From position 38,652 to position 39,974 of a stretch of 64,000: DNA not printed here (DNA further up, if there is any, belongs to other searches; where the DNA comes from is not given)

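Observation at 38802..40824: Tandem GalT-like HIT-family paralogs, one lacking the nucleophilic histidine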

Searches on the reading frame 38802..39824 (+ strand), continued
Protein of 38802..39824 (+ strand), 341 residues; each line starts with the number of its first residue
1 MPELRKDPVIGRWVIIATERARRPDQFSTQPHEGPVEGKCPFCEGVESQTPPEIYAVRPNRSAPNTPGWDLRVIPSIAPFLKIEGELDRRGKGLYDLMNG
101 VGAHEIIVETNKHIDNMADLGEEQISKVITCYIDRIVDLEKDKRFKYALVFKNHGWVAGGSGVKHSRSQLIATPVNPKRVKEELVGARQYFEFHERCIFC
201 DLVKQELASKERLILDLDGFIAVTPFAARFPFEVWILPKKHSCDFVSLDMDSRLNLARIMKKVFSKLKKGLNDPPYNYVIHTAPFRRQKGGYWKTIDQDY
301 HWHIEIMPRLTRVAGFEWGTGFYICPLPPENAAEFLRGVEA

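Call 13: find_related_loci(query=window:38802-39824:+, collection=genome_contigs, flank=6000)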
Query window:38802-39824:+ (341 aa) in genome_contigs; peptide patterns used: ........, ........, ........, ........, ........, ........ (x = any residue, [..] = any of these).
600 stretches matched a pattern (row limit reached: there are more); 583 encode a relative of the query (tblastn E <= 1e-3); the best 80 are kept; 80 distinct loci.
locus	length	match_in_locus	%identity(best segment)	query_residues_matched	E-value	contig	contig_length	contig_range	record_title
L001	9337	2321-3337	81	1-339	0e+0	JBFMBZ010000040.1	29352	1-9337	MAG: Candidatus Omnitrophota bacterium isolate MAG177 MAG177_40, whole genome shotgun sequence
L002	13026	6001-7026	81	1-341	0e+0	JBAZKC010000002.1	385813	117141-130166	MAG: Candidatus Omnitrophota bacterium isolate SO_2017_LW4_134 scaffold_69_c1_LW137-91_2017, whole genome shotgun sequen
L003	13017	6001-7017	81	1-339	0e+0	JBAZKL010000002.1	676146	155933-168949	MAG: Candidatus Omnitrophota bacterium isolate SO_2017_LW4_142 scaffold_26_c1_LW137-91_2017, whole genome shotgun sequen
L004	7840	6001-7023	80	1-341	0e+0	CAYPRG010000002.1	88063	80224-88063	MAG TPA_asm: uncultured Planctomycetales bacterium isolate SRP178699_co1_560 genome assembly, contig: NODE_172_length_88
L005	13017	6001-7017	80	1-339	0e+0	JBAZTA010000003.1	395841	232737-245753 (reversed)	MAG: Candidatus Omnitrophota bacterium isolate SO_2017_GW1_19 NODE_172_length_395841_cov_2.076381_OW334_2017, whole geno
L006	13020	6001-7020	79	1-340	0e+0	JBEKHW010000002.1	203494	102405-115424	MAG: Candidatus Omnitrophota bacterium isolate SPRUCE 286 SPRUCE_286_2, whole genome shotgun sequence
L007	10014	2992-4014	79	1-341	0e+0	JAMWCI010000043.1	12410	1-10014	MAG: Candidatus Omnitrophota bacterium isolate JZ-4.bins.180.201808 NODE_10852_length_12410_cov_1.050476, whole genome s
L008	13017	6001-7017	77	1-339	0e+0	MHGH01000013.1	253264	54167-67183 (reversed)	MAG: Omnitrophica WOR_2 bacterium RBG_13_41_10 RBG_13_scaffold_45, whole genome shotgun sequence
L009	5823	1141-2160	77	1-341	0e+0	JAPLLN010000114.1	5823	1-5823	MAG: Candidatus Omnitrophota bacterium isolate LacPavin_0419_WC70S_MAG_47_9 LacPavin_0419_WC70S_scaffold_1250209, whole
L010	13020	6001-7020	76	1-340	0e+0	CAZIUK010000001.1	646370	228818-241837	MAG TPA_asm: uncultured Planctomycetales bacterium isolate binchicken_co154_195 genome assembly, contig: NODE_1_length_6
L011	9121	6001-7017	76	1-339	0e+0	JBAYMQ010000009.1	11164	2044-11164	MAG: Candidatus Omnitrophota bacterium isolate SO_2016_LW1_43 scaffold07067_LW64-88_2016, whole genome shotgun sequence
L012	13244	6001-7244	74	1-340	0e+0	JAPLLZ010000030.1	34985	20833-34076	MAG: Candidatus Omnitrophota bacterium isolate LacPavin_0419_WC90_MAG_39_8 LacPavin_0419_WC90_scaffold_44274, whole geno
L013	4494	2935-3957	74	1-341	0e+0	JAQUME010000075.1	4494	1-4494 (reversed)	MAG: Candidatus Omnitrophota bacterium isolate STD1_147 NODE_79924_length_4494_cov_9.754981_Sandtown_D1, whole genome sh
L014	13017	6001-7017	75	1-340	6e-180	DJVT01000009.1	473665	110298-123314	MAG TPA_asm: Candidatus Omnitrophica bacterium UBA6249 UBA6249_contig_15086, whole genome shotgun sequence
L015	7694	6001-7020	74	1-340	2e-180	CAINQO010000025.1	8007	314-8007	MAG: Candidatus Omnitrophica bacterium isolate AM-2014-D7_bin-608 genome assembly, contig: bin-608:025/123, whole genome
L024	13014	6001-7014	72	1-339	1e-173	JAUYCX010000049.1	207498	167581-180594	MAG: Candidatus Omnitrophota bacterium isolate C20_maxbin.112_sub C20_k141_398206, whole genome shotgun sequence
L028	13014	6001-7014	69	1-340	2e-165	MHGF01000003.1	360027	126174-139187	MAG: Omnitrophica WOR_2 bacterium GWF2_43_52 gwf2_scaffold_118, whole genome shotgun sequence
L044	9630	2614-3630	56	1-340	4e-132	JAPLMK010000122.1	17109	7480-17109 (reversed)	MAG: Candidatus Omnitrophota bacterium isolate LacPavin_0419_WC70L_MAG_50_9 LacPavin_0419_WC70L_scaffold_235570, whole g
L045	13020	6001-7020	56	1-339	2e-130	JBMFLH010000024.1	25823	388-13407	MAG: Candidatus Ratteibacteria bacterium isolate KM4336-44 NODE_718_length_25823_cov_6.611223, whole genome shotgun sequ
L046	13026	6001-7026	56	1-341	5e-130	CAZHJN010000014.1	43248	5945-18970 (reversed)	MAG TPA_asm: uncultured bacterium isolate SRP098346_co1_153 genome assembly, contig: NODE_464_length_43248_cov_14.529276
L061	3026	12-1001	53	1-339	9e-129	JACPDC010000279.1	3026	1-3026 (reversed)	MAG: Deltaproteobacteria bacterium isolate NC_groundwater_299_Ag_B-0.1um_60_15 S7_GD2017_3_B1_scaffold_23986, whole geno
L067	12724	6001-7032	54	1-340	2e-123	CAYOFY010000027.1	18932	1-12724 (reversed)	MAG TPA_asm: uncultured bacterium isolate SRP098346_co1_300 genome assembly, contig: NODE_2869_length_18932_cov_25.82009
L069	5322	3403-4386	56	1-337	9e-124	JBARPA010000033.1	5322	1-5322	MAG: Candidatus Zixiibacteriota bacterium isolate MFD13423_ilm_asm_bin54 k127_43196, whole genome shotgun sequence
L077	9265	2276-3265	55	1-339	5e-122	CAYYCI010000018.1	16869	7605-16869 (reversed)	MAG TPA_asm: uncultured Planctomycetota bacterium isolate binchicken_co256_285 genome assembly, contig: NODE_7596_length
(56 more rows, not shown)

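Call 29: search_protein_families(library=pfam, proteins=[L061:1048-2499:+, L067:4782-5990:+, L045:8475-10445:+, L044:5485-7365:-, L069:2053-3339:+, L028:9198-10379:+, L024:10755-11519:+, L046:3032-4441:+, L077:8037-8420:+], max_evalue=0.00001)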
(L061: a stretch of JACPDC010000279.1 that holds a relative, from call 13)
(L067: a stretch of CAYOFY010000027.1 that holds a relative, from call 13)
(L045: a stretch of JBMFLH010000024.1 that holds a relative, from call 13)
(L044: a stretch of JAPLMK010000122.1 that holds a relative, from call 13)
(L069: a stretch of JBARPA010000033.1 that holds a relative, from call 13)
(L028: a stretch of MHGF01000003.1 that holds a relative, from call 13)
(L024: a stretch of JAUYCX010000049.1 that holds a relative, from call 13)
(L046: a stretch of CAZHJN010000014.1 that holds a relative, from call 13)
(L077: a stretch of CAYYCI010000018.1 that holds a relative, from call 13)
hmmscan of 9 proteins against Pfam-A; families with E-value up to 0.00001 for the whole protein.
L061:1048-2499:+ (484 aa): 4 families
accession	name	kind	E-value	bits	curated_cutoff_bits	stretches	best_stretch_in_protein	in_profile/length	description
PF08323.17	Glyco_transf_5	-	4.4e-75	252.9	22.7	1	2-240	1-238/239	Starch synthase catalytic domain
PF00534.26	Glycos_transf_1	-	9.1e-13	48.5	26.4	1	297-442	15-157/172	Glycosyl transferases group 1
PF13692.12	Glyco_trans_1_4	-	7.4e-08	33.2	27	1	298-439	2-138/142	Glycosyl transferases group 1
PF13439.12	Glyco_transf_4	-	1.5e-07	32.1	28.5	0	17-228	2-150/170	Glycosyltransferase Family 4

L067:4782-5990:+ (403 aa): 4 families
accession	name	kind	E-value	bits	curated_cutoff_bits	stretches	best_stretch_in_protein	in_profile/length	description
PF00483.29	NTP_transferase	-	2.3e-59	201.4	21.2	1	9-270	3-242/245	Nucleotidyl transferase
PF24894.1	Hexapep_GlmU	-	3.9e-41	139.8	23.3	1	294-397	1-104/104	GlmU-like, C-terminal hexapeptide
PF25247.1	LbH_GLGC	-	7.2e-13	49.1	27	1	350-400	73-127/135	GLGC left-handed parallel beta-helix domain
PF25084.1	LbH_EIF2B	-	2e-09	37.8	54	1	311-377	21-88/105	EIF2B subunit epsilon LbH domain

L045:8475-10445:+ (657 aa): 1 family
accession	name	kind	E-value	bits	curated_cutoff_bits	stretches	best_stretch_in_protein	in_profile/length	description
PF03065.20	Glyco_hydro_57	-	2.1e-44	152.5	21.2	1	6-397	2-285/291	Glycosyl hydrolase family 57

L044:5485-7365:- (627 aa): 3 families
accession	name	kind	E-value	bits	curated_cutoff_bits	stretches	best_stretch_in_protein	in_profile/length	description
PF02806.24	Alpha-amylase_C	-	4.7e-24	85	21.2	1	528-626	1-94/95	Alpha amylase, C-terminal all-beta domain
PF02922.24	CBM_48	-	1.9e-22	79.8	22.4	1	24-106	2-83/83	Carbohydrate-binding module 48 (Isoamylase N-terminal domain)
PF00128.31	Alpha-amylase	-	3.1e-18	66.7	22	2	176-246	26-95/446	Alpha amylase, catalytic domain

L069:2053-3339:+ (429 aa): 1 family
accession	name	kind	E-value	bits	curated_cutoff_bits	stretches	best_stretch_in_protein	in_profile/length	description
PF13562.11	NTP_transf_4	-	8.9e-25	88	27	1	6-175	2-148/153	Sugar nucleotidyl transferase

L028:9198-10379:+ (394 aa): 1 family
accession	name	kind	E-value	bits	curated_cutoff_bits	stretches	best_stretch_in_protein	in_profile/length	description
PF00162.24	PGK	-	6.7e-158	526.1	27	1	6-382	1-379/379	Phosphoglycerate kinase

L024:10755-11519:+ (255 aa): 1 family
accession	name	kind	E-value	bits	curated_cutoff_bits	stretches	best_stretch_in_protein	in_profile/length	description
PF00121.24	TIM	-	1.2e-94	316.8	20.1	1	5-249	2-244/245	Triosephosphate isomerase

L046:3032-4441:+ (470 aa): 2 families
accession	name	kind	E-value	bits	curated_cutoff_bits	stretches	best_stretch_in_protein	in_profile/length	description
PF02518.31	HATPase_c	-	1.6e-28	99.8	26.4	1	353-457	2-109/111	Histidine kinase-, DNA gyrase B-, and HSP90-like ATPase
PF00512.31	HisKA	-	9.9e-10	38.8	26.9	1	245-306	4-61/66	His Kinase A (phospho-acceptor) domain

L077:8037-8420:+ (128 aa): 1 family
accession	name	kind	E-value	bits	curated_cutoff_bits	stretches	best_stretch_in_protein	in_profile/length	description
PF00072.30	Response_reg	-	4.2e-26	91.7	30.2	1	4-111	1-110/111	Response regulator receiver domain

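Call 52: predict_structure(alignment_id=A2)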
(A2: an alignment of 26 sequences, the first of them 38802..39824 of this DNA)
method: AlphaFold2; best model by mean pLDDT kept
length: 341 residues; sequences in the alignment: 26
mean_pLDDT: 35.5   pTM: 0.39
mean pLDDT of the five models: 35.5, 34.8, 33.7, 33.3, 30.7
residues with pLDDT >= 90: 0; 70-90: 0; 50-70: 38; < 50: 303
segments of 3 or more residues with pLDDT < 50: 1-125, 131-247, 272-304, 306-330
pLDDT, mean of each block of 10 residues (from residue 1): 31 28 25 32 37 29 32 23 22 23 28 30 49 49 35 25 26 29 31 33 39 30 30 39 44 57 55 42 37 39 43 31 42 60 57
secondary structure, 60 per line:
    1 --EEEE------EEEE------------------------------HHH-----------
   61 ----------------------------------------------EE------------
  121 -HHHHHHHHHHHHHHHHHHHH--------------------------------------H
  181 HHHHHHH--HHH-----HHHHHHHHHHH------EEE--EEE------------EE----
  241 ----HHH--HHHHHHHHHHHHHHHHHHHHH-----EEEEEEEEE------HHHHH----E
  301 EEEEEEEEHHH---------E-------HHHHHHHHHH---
elements in order: E3-6 E13-16 H122-141 H180-187 H198-208 E215-217 E220-222 H250-270 E276-284 H291-295 E300-308 H329-338

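Call 53: search_protein_representatives(protein=window:38802-39824:+)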
Query: 341 residues. Proteins with E-value up to 0.001 (for the whole library): 7667; up to 1e-10: 4881; up to 1e-30: 2009. The best 150 are listed.
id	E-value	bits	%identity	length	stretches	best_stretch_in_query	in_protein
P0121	2.7e-130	451.3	44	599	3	38-337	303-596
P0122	3.5e-118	411.4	54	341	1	1-339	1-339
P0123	1.0e-114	400.1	51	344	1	1-338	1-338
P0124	2.0e-109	382.6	51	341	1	1-339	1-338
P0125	1.3e-107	376.7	50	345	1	1-338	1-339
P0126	9.6e-107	373.8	48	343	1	1-339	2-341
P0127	4.4e-106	371.6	50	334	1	1-340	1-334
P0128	2.7e-105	369.0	53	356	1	1-338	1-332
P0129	1.1e-103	363.7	48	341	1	1-340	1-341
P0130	8.8e-103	360.8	51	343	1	1-340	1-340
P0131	1.4e-102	360.1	50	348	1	1-336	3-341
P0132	1.4e-101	356.8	48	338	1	1-337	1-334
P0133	5.8e-101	354.8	50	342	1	1-340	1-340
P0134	4.1e-100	352.0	48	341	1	1-336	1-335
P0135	2.5e-96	339.5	50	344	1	3-340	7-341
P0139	3.8e-95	335.6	44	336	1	4-339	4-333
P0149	1.9e-90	320.2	44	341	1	1-339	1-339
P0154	7.7e-88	311.6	44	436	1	3-339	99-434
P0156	4.2e-87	309.2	43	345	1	1-337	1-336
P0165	1.3e-85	304.3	32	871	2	4-337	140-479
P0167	2.7e-85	303.3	45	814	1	2-337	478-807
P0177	2.3e-83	296.9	46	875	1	3-337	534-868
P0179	6.4e-83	295.4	43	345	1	1-340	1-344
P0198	2.7e-79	283.5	41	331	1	1-338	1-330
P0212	1.1e-77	278.3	42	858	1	2-337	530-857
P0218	3.3e-77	276.6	40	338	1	3-337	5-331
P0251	1.5e-73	264.6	40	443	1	3-338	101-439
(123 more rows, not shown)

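Call 57: search_protein_families(library=pfam, proteins=[P0121, P0165, P0167, P0177, P0212, P0154, P0251], max_evalue=0.0001)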
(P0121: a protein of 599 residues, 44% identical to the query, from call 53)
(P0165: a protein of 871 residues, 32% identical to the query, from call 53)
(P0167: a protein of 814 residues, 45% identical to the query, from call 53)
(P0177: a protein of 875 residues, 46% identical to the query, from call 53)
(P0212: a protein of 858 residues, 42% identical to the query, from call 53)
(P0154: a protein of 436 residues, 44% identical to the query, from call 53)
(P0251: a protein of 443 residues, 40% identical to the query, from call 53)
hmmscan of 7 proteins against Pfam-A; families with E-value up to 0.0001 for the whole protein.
P0121 (599 aa): 5 families
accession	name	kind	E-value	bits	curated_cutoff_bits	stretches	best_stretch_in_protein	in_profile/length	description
PF02744.22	GalP_UDP_tr_C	-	8.1e-27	94.4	29.2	2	449-564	3-118/165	Galactose-1-phosphate uridyl transferase, C-terminal domain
PF01087.27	GalP_UDP_transf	-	2.2e-18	67.8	22.1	1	336-441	75-184/184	Galactose-1-phosphate uridyl transferase, N-terminal domain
PF16268.10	DUF4921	-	1e-15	58.1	28.5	1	406-594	217-392/425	Domain of unknown function (DUF4921)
PF16285.10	DUF4931_N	-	3.2e-08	34.2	24.1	1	368-437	52-121/124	Domain of unknown function (DUF4931) N-terminal domain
PF01230.28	HIT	-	6.6e-07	30.3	21.5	0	473-547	4-78/98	HIT domain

P0165 (871 aa): 7 families
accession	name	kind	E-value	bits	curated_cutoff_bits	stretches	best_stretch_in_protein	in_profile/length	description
PF01087.27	GalP_UDP_transf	-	2.8e-32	113.1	22.1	2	141-326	15-184/184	Galactose-1-phosphate uridyl transferase, N-terminal domain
PF02744.22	GalP_UDP_tr_C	-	7.8e-21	74.9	29.2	2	722-833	3-116/165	Galactose-1-phosphate uridyl transferase, C-terminal domain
PF16285.10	DUF4931_N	-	2.9e-16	60.1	24.1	2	255-324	54-123/124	Domain of unknown function (DUF4931) N-terminal domain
PF16268.10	DUF4921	-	7.8e-13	48.6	28.5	2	293-480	219-395/425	Domain of unknown function (DUF4921)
PF19327.4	Ap4A_phos_N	-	6.1e-12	45.8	23.1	1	262-329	102-167/177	Ap4A phosphorylase N-terminal domain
PF01230.28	HIT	-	4.6e-10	40.5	21.5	0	357-446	3-92/98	HIT domain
PF11969.13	DcpS_C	-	2.4e-05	25.2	24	0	345-453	1-106/114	Scavenger mRNA decapping enzyme C-term binding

P0167 (814 aa): 10 families
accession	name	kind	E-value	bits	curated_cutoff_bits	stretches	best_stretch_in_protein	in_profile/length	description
PF08323.17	Glyco_transf_5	-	1.2e-73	248.2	22.7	1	2-231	1-238/239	Starch synthase catalytic domain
PF01087.27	GalP_UDP_transf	-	2.2e-17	64.5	22.1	1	478-654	12-184/184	Galactose-1-phosphate uridyl transferase, N-terminal domain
PF00534.26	Glycos_transf_1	-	1.2e-16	61.2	26.4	1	277-437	9-166/172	Glycosyl transferases group 1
PF13692.12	Glyco_trans_1_4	-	1.4e-12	48.6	27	1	285-427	3-140/142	Glycosyl transferases group 1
PF16268.10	DUF4921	-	8.4e-11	41.9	28.5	1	621-801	219-388/425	Domain of unknown function (DUF4921)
PF16285.10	DUF4931_N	-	9.1e-11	42.4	24.1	1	581-649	52-120/124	Domain of unknown function (DUF4931) N-terminal domain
PF13439.12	Glyco_transf_4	-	6.1e-08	33.3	28.5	1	16-218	1-149/170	Glycosyltransferase Family 4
PF13579.12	Glyco_trans_4_4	-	5.7e-06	27.2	29.7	1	17-218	1-143/158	Glycosyl transferase 4-like domain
PF01230.28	HIT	-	1.1e-05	26.4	21.5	0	688-774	6-92/98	HIT domain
PF20706.3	GT4-conflict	-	1.3e-05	24.8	26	1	283-454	198-382/385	Family 4 Glycosyltransferase in conflict systems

P0177 (875 aa): 4 families
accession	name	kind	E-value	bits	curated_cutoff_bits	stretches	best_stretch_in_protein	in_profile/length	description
PF03065.20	Glyco_hydro_57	-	2.1e-34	119.6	21.2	1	5-401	1-268/291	Glycosyl hydrolase family 57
PF01087.27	GalP_UDP_transf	-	9.1e-15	56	22.1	1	532-705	11-184/184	Galactose-1-phosphate uridyl transferase, N-terminal domain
PF02744.22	GalP_UDP_tr_C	-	1e-08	35.6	29.2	1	713-837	3-119/165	Galactose-1-phosphate uridyl transferase, C-terminal domain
PF16285.10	DUF4931_N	-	4e-05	24.2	24.1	1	634-700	54-120/124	Domain of unknown function (DUF4931) N-terminal domain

P0212 (858 aa): 6 families
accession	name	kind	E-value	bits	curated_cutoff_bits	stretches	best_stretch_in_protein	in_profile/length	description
PF03065.20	Glyco_hydro_57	-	3.8e-39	135.2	21.2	1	1-401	6-280/291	Glycosyl hydrolase family 57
PF01087.27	GalP_UDP_transf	-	2e-12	48.4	22.1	1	531-704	13-184/184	Galactose-1-phosphate uridyl transferase, N-terminal domain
PF16268.10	DUF4921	-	4.8e-07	29.5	28.5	0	641-855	188-392/425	Domain of unknown function (DUF4921)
PF02744.22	GalP_UDP_tr_C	-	3e-06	27.5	29.2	1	713-825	4-118/165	Galactose-1-phosphate uridyl transferase, C-terminal domain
PF16285.10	DUF4931_N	-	1.9e-05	25.2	24.1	1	633-699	54-120/124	Domain of unknown function (DUF4931) N-terminal domain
PF01230.28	HIT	-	2.9e-05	25.1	21.5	0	735-823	3-91/98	HIT domain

P0154 (436 aa): 3 families
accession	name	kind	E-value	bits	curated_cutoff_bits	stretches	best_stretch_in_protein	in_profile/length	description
PF01087.27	GalP_UDP_transf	-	2.9e-13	51.1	22.1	1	96-269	10-184/184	Galactose-1-phosphate uridyl transferase, N-terminal domain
PF16268.10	DUF4921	-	2.5e-07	30.4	28.5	0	225-266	207-249/425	Domain of unknown function (DUF4921)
PF16285.10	DUF4931_N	-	2e-06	28.4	24.1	1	198-264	54-120/124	Domain of unknown function (DUF4931) N-terminal domain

P0251 (443 aa): 4 families
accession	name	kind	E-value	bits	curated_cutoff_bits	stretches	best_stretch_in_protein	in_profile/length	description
PF01087.27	GalP_UDP_transf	-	7.2e-12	46.6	22.1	1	101-270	13-180/184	Galactose-1-phosphate uridyl transferase, N-terminal domain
PF02744.22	GalP_UDP_tr_C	-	1.9e-09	37.9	29.2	1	282-438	3-154/165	Galactose-1-phosphate uridyl transferase, C-terminal domain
PF16268.10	DUF4921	-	1.3e-05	24.8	28.5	1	235-432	213-388/425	Domain of unknown function (DUF4921)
PF01230.28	HIT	-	4.8e-05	24.4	21.5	0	311-380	6-75/98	HIT domain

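Call 58: list_cluster_members(proteins=[P0121, P0165, P0167, P0125, P0133])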
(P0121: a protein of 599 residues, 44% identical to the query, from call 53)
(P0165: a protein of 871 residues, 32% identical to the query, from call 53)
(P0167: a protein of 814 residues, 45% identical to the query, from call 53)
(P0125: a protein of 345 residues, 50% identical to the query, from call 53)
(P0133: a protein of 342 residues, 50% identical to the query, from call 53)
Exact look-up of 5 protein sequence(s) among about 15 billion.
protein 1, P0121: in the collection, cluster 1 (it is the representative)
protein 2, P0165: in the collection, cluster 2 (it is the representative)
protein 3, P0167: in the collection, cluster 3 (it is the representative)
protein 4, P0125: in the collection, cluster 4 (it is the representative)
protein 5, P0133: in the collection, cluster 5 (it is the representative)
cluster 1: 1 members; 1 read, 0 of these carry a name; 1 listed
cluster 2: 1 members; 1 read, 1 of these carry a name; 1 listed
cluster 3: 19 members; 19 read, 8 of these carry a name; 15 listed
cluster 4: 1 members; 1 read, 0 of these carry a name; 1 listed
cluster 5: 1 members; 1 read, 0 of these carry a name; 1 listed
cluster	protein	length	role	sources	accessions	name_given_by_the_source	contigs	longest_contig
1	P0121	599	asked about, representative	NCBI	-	-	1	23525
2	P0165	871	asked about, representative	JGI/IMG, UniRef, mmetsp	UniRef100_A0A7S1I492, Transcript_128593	HIT domain-containing protein n=1 Tax=Eutreptiella gymnastica TaxID=73025 ... | Transcript_128593/g.222142 ORF Transcript_128593/g.222142 Transcript_128593/m.222142 ...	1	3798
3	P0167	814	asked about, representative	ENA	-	-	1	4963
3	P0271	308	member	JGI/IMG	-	UDPglucose--hexose-1-phosphate uridylyltransferase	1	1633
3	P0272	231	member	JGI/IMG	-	UDPglucose--hexose-1-phosphate uridylyltransferase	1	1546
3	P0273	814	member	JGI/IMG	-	starch synthase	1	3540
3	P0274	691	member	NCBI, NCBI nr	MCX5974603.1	MAG: galactose-1-phosphate uridylyltransferase, partial [Coprothermobacterota bacterium] | galactose-1-phosphate uridylyltransferase [Coprothermobacterota bacterium]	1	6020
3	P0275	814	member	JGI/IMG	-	starch synthase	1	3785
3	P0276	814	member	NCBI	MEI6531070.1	MAG: galactose-1-phosphate uridylyltransferase [bacterium]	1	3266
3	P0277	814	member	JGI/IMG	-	starch synthase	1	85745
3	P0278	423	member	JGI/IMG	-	UDPglucose--hexose-1-phosphate uridylyltransferase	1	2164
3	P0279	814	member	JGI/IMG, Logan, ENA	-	-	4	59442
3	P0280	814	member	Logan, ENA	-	-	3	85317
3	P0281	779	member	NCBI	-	-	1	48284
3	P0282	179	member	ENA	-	-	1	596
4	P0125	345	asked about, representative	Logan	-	-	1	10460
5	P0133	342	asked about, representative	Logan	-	-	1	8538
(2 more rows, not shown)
